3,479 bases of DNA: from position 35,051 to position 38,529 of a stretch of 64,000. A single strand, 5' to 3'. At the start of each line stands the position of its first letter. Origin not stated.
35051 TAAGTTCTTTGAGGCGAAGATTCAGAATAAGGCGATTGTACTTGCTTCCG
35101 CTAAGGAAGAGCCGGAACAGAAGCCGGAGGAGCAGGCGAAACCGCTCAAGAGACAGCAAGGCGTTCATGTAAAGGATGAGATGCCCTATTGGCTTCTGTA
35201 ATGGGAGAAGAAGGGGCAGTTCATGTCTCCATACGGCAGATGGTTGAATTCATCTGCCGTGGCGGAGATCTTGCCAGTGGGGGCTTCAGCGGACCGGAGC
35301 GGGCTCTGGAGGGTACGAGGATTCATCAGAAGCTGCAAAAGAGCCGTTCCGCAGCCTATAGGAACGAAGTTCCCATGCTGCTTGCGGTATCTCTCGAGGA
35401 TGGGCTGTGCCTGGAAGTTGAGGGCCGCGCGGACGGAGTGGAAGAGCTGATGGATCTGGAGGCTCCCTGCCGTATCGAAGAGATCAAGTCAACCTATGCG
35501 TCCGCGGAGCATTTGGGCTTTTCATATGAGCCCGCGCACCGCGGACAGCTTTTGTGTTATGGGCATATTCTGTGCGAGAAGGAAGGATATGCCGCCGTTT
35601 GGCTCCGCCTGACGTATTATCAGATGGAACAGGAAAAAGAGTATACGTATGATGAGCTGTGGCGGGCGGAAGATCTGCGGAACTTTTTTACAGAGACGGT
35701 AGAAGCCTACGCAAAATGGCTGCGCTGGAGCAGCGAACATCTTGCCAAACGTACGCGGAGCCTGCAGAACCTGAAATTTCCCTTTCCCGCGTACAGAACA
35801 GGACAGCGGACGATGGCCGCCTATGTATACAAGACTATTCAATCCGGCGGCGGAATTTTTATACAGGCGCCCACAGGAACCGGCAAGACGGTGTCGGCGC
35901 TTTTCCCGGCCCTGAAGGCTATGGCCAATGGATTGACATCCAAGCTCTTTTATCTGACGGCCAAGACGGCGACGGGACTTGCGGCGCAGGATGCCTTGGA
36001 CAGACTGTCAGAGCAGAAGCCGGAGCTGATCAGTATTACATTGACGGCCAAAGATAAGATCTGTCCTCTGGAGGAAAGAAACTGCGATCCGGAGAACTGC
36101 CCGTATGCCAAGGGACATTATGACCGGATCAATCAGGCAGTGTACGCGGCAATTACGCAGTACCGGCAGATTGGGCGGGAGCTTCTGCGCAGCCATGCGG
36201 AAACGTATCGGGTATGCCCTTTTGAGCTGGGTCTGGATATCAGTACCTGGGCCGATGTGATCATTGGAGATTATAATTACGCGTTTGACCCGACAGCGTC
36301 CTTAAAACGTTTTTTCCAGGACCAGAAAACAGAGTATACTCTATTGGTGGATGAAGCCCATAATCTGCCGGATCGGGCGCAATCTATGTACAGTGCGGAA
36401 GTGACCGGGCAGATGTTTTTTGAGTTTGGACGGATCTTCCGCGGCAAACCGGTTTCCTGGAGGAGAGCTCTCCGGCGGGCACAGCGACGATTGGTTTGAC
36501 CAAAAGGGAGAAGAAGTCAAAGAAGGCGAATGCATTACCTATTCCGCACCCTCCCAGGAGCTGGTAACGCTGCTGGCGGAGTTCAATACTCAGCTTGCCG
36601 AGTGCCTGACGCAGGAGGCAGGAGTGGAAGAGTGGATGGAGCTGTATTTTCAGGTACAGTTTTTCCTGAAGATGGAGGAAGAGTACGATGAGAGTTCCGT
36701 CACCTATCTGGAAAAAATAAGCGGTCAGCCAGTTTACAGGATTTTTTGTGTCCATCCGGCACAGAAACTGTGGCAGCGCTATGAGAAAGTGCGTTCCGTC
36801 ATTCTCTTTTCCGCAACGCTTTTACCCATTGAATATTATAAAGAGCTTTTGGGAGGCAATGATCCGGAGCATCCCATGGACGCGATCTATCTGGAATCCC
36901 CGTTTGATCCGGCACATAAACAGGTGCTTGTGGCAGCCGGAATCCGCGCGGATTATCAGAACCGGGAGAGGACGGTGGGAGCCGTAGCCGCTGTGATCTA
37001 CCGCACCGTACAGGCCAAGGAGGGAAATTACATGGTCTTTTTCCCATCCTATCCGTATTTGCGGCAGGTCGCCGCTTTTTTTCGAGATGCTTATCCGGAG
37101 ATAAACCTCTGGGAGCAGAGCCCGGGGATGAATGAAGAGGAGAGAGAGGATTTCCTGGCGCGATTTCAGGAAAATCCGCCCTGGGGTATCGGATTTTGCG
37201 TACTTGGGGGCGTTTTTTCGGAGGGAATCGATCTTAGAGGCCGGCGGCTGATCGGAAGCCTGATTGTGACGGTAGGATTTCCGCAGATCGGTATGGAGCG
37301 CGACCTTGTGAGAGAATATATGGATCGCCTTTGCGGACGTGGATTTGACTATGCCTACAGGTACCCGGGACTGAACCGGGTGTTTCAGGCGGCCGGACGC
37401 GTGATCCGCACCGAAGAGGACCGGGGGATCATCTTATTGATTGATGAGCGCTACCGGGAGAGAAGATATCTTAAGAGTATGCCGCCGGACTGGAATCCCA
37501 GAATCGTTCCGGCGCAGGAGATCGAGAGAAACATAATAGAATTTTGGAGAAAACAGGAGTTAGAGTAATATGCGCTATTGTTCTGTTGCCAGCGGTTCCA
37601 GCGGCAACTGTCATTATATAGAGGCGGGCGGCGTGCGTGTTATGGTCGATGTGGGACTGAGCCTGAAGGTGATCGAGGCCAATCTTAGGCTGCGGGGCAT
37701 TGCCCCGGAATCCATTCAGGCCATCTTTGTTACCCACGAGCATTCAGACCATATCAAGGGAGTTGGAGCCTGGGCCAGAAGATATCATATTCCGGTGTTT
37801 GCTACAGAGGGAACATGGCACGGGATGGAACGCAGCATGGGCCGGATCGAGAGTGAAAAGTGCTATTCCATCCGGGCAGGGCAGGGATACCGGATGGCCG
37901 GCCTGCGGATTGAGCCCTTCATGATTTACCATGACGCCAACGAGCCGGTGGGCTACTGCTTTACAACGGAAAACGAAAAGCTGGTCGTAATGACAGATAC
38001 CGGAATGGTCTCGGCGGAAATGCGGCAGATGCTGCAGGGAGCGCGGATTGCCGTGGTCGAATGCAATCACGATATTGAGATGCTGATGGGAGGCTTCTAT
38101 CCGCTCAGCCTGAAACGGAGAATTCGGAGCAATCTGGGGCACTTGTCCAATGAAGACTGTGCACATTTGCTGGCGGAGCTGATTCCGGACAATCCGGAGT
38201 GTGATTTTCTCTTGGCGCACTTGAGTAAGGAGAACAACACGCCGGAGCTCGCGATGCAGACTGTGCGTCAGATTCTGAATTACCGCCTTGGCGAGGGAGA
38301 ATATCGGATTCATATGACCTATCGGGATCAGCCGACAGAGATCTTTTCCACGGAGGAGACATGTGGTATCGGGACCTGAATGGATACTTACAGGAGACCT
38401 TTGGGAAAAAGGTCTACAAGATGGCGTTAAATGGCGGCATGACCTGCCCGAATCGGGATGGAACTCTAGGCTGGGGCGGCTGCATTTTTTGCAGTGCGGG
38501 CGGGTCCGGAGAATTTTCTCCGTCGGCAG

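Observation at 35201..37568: Cas4-like PD-(D/E)XK nuclease fused to a DinG/XPD Fe-S helicase, disrupted by a frameshift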

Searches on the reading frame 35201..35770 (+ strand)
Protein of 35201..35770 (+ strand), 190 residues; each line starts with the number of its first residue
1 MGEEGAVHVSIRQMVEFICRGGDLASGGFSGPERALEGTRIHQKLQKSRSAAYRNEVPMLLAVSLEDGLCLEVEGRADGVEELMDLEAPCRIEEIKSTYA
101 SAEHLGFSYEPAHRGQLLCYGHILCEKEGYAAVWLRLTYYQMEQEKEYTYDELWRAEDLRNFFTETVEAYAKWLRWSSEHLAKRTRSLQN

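Call 50: search_solved_structures(query=A1, max_evalue=1)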
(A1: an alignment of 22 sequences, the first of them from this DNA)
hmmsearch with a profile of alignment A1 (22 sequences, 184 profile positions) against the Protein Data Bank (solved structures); distinct sequences matched with E-value up to 1: 6.
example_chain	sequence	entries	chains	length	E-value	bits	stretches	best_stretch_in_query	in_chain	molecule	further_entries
9kqh_A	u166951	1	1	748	1.2e-59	204.2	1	2-184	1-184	DNA 5'-3' helicase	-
4ic1_A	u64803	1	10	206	0.001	21.8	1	51-121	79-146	Uncharacterized protein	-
8e2b_A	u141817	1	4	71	0.055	16.2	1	125-179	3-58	Cell cycle protein GpsB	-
8e2c_A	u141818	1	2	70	0.075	15.7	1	126-179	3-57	Cell cycle protein GpsB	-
9pv2_A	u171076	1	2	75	0.089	15.5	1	126-179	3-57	Cell cycle protein GpsB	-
4a8x_A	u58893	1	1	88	0.93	12.2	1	82-124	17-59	RNA-BINDING PROTEIN WITH SERINE-RICH DOMAIN 1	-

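Call 51: search_protein_families(library=pfam, alignment_id=A1, max_evalue=0.01)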
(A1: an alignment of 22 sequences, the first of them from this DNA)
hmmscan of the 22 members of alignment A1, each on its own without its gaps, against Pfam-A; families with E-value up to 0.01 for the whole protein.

A. member 1, seq(190 aa): 0 families

B. families by the number of members that match (of 22 scanned): 3 families
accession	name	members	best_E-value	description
PF12705.13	PDDEXK_1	8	4.3e-07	PD-(D/E)XK nuclease superfamily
PF04285.18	DUF444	1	0.0012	Protein of unknown function (DUF444)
PF15610.12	PRTase_3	1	0.0086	PRTase ComF-like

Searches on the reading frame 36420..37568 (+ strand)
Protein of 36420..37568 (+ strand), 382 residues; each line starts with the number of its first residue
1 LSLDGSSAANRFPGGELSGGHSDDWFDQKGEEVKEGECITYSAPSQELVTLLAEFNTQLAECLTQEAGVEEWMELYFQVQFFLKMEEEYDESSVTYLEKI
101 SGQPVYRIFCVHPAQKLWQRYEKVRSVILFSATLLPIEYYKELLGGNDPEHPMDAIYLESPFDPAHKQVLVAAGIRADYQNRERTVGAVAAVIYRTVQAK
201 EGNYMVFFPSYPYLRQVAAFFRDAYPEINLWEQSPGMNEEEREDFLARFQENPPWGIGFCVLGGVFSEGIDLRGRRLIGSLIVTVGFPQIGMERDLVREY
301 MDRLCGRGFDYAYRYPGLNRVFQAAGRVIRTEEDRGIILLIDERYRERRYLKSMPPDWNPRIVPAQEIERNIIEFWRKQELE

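Call 3: search_protein_families(library=pfam, proteins=[window:36420-37568:+], max_evalue=0.1)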
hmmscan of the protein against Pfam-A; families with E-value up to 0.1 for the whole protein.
window:36420-37568:+ (382 aa): 1 family
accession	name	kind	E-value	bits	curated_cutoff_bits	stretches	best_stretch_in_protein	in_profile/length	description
PF13307.12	Helicase_C_2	-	1.3e-40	139.7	25.3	1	194-360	2-169/170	Helicase C-terminal domain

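Call 4: search_protein_families(library=ncbifam, proteins=[window:36420-37568:+], max_evalue=0.1)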
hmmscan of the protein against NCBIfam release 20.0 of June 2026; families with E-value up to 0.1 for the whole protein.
window:36420-37568:+ (382 aa): 6 families
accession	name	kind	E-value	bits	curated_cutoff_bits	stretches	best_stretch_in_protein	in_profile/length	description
TIGR00604.1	rad3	subfamily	5e-26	91.5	246.95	1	76-358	393-688/706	DNA repair helicase (rad3)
NF053712.1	repair_DEAH_YoaA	equivalog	1.4e-22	80.2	680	1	44-353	306-612/630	DNA repair helicase YoaA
NF008729.0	PRK11747.1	equivalog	1.1e-19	70.4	598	1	115-353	456-689/703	ATP-dependent DNA helicase DinG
NF005981.0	PRK08074.1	equivalog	2.9e-17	62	789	1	84-352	628-902/931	ATP-dependent DNA helicase DinG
TIGR01407.1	dinG_rel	hypoth_equivalog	1e-15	57.1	547.7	1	80-354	585-863/889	putative DnaQ family exonuclease/DinG family helicase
NF005569.0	PRK07246.1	equivalog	0.025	12.8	794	1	264-353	702-792/820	bifunctional DnaQ family exonuclease/ATP-dependent helicase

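Call 40: search_protein_families(library=padloc, proteins=[window:36489-37568:+], max_evalue=0.001)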
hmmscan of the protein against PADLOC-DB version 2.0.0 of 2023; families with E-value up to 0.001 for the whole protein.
window:36489-37568:+ (359 aa): 2 families
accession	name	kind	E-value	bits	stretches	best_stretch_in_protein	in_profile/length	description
PDLC01439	typeIV_DinG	-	6.2e-71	237.8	1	24-348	265-568/575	CAS-IV-A; associated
PDLC01732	typeIV_DinG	-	0.00052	16.9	1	165-323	446-592/648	Csf4_3_IVE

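Call 55: find_encoding_contigs(protein=window:36636-37568:+, flank=1000, max_places=10)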
Protein window:36636-37568:+ (310 aa): no gene with exactly this product is on record in the collection.

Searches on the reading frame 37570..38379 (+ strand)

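Call 38: search_protein_families(library=pfam, proteins=[window:37570-38379:+], max_evalue=0.001)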
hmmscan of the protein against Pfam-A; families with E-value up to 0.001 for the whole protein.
window:37570-38379:+ (269 aa): 3 families
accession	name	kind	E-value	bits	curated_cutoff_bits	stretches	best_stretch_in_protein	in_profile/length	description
PF12706.13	Lactamase_B_2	-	2.8e-20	73.2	27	1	23-204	2-190/200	Beta-lactamase superfamily domain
PF00753.33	Lactamase_B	-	3.1e-15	57.1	22.7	1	10-147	4-153/196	Metallo-beta-lactamase superfamily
PF13483.12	Lactamase_B_3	-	0.00037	21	24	1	12-129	7-96/160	Beta-lactamase superfamily domain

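Call 40: search_protein_families(library=padloc, proteins=[window:37570-38379:+], max_evalue=0.001)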
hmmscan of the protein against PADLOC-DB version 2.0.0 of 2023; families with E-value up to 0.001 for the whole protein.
window:37570-38379:+ (269 aa): 2 families
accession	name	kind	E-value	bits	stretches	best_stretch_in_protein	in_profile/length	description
PDLC03854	LmuA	-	7.8e-05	20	1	12-85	13-93/345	-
PDLC03805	RTasMBL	-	0.00034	17.9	1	11-66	10-65/322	DRT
